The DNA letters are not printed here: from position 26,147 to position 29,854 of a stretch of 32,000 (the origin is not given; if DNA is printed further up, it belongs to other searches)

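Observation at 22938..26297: Methyltransferase has an extra ~150-aa N-terminal module and an abrupt GC drop inside the gene (mosaic specificity end)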

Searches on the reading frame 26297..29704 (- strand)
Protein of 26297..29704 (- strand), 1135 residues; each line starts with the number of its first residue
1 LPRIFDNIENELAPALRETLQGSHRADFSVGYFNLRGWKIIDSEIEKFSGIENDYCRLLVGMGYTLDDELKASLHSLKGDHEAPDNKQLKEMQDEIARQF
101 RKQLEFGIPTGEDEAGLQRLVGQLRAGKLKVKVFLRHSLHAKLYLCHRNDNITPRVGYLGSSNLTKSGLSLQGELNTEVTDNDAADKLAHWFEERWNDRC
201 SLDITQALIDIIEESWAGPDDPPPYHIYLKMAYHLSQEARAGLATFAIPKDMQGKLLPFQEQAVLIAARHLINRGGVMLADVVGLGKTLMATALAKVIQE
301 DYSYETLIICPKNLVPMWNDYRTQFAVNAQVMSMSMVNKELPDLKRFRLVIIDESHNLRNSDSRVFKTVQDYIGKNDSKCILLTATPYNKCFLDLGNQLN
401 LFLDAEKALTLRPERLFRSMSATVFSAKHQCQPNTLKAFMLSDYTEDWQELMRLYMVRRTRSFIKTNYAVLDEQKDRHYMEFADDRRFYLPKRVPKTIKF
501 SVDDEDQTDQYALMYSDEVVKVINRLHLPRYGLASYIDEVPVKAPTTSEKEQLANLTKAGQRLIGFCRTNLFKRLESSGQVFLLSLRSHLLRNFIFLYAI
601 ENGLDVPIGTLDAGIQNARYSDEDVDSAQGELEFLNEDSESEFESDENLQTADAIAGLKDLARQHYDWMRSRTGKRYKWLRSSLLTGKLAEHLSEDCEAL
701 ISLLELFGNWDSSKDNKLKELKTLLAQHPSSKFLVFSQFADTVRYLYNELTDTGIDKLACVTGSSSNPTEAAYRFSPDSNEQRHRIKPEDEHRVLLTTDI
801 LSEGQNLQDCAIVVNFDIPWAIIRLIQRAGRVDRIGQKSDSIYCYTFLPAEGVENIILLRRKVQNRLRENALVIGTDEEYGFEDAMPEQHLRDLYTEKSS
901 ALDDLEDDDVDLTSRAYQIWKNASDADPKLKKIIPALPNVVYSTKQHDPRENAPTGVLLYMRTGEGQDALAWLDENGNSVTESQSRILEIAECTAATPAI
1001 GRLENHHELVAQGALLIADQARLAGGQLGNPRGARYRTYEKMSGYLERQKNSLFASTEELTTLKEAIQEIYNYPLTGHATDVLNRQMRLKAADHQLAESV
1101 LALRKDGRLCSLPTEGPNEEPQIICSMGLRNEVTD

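Call 6: search_protein_families(library=pfam, proteins=[window:26297-29704:-], max_evalue=0.01)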
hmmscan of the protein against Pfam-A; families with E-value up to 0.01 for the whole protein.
window:26297-29704:- (1135 aa): 6 families
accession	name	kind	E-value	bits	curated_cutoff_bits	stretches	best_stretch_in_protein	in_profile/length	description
PF00271.37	Helicase_C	-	3.1e-15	56.8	23.5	1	717-836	2-110/110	Helicase conserved C-terminal domain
PF00176.29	SNF2-rel_dom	-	4.5e-14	52.7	24.9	2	272-326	14-74/290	SNF2-related domain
PF13091.12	PLDc_2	-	2.9e-10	40.5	27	1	120-196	60-132/132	PLD-like domain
PF04851.21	ResIII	-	7.2e-08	32.9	22.5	1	336-388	115-163/164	Type III restriction enzyme, res subunit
PF00270.35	DEAD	-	7.2e-07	29.5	26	1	334-388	106-161/167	DEAD/DEAH box helicase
PF09565.16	RE_NgoFVII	-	2.6e-06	27.3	23.8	1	126-201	79-154/162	NgoFVII restriction endonuclease N-terminal PLD domain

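Call 7: search_protein_families(library=padloc, proteins=[window:26297-29704:-], max_evalue=0.001)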
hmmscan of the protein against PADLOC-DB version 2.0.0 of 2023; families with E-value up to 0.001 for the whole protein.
window:26297-29704:- (1135 aa): 42 families (the best 25 are shown)
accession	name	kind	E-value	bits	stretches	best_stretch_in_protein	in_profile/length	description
PDLC01075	C3a139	-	7.2e-48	161.6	1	3-875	3-767/948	HKD+Snf2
PDLC02623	DrmD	-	2.1e-35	119.8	2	711-867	510-653/1040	DrmD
PDLC02621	DrmD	-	7.6e-29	98.6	1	556-851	388-639/1040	DrmD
PDLC02500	BrxHI|BrxHII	-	4.1e-27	93.1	1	727-905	477-641/933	BrxHI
PDLC02619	DrmD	-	1.8e-25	87.2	2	732-842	415-540/872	DrmD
PDLC02193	PLD_Helicase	-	7.9e-23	78.5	2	715-870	669-830/905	-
PDLC00659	HmaA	-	7.9e-21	71.6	1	711-838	485-613/1176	SNF2 helicase / DEAD-box helicase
PDLC02840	DpdE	-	5.4e-17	59.4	2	692-848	519-666/1091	DpdE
PDLC02633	DrmD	-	5.6e-17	59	1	732-850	528-643/839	DrmD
PDLC02843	DpdE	-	7.1e-17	58.6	2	256-390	159-300/1091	DpdE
PDLC02504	BrxHI|BrxHII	-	1e-16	58.1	1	690-875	442-625/971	BrxHII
PDLC02620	DrmD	-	3.6e-15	53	1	730-902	484-641/1060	DrmD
PDLC02632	DrmD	-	3.7e-15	53.4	1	727-853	519-642/662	DrmD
PDLC03830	ZacC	-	1.2e-14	51.9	1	794-877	857-919/1019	-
PDLC02572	DrmA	-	1.1e-13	48.1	1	732-844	521-630/1043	DrmA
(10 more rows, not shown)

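Call 39: search_protein_families(library=ncbifam, proteins=[window:26297-29704:-], max_evalue=0.001)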
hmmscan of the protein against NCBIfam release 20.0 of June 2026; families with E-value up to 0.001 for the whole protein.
window:26297-29704:- (1135 aa): 17 families
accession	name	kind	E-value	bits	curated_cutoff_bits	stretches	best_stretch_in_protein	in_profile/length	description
NF042964.1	phospholipD_antiphage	equivalog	1.6e-40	139.3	1100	2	691-875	643-827/895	phospholipase D-like domain-containing anti-phage protein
NF038317.1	DISARM_DrmD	equivalog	1.2e-37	129.7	610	2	556-853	372-626/1021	DISARM system SNF2-like helicase DrmD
NF041062.1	DpdE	equivalog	3.4e-29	101.4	500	2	649-851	475-657/1048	protein DpdE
NF038318.1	DISARM_DrmD_b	equivalog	1.5e-24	86.2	950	2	789-842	484-537/868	DISARM system SNF2-like helicase DrmD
NF003426.0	PRK04914.1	equivalog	7.2e-16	57.6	576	1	713-840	477-596/959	RNA polymerase-associated protein RapA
NF010337.0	PRK13766.1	equivalog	9.6e-11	40.5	610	1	715-834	350-467/781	Hef nuclease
NF053675.1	pilus_reg_Snf2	equivalog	6e-10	37.9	1100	1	274-358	604-679/1029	pilus expression-regulating Snf2 family helicase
NF008394.0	PRK11192.1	equivalog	1.5e-09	37.2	507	1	713-842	230-348/441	ATP-dependent RNA helicase SrmB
NF058637.1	helic_SCO1167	equivalog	2e-08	32.8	1200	1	244-352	458-568/932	SCO1167/SCO6262 family helicase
NF053711.1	RNA_heli_RhlE1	exception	8.2e-08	31.4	750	1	716-869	230-372/434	RNA helicase RhlE1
NF002340.1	PRK01297.1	equivalog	1.4e-06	27.4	564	1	714-842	233-350/372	ATP-dependent RNA helicase RhlB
NF008744.0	PRK11776.1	equivalog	6.6e-06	24.9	524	1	711-842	223-343/460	ATP-dependent RNA helicase DbpA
NF041790.1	anti-phage_ZorD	equivalog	3.3e-05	22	1500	0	274-346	604-678/1035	type I Zorya anti-phage system protein ZorD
NF010702.0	PRK14102.1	equivalog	6e-05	23.3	115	0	501-559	14-70/108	nitrogenase-stabilizing/protective protein NifW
NF053631.1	RNA_helic_CshA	equivalog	8.2e-05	21.6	646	1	790-871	286-364/434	degradosome RNA helicase CshA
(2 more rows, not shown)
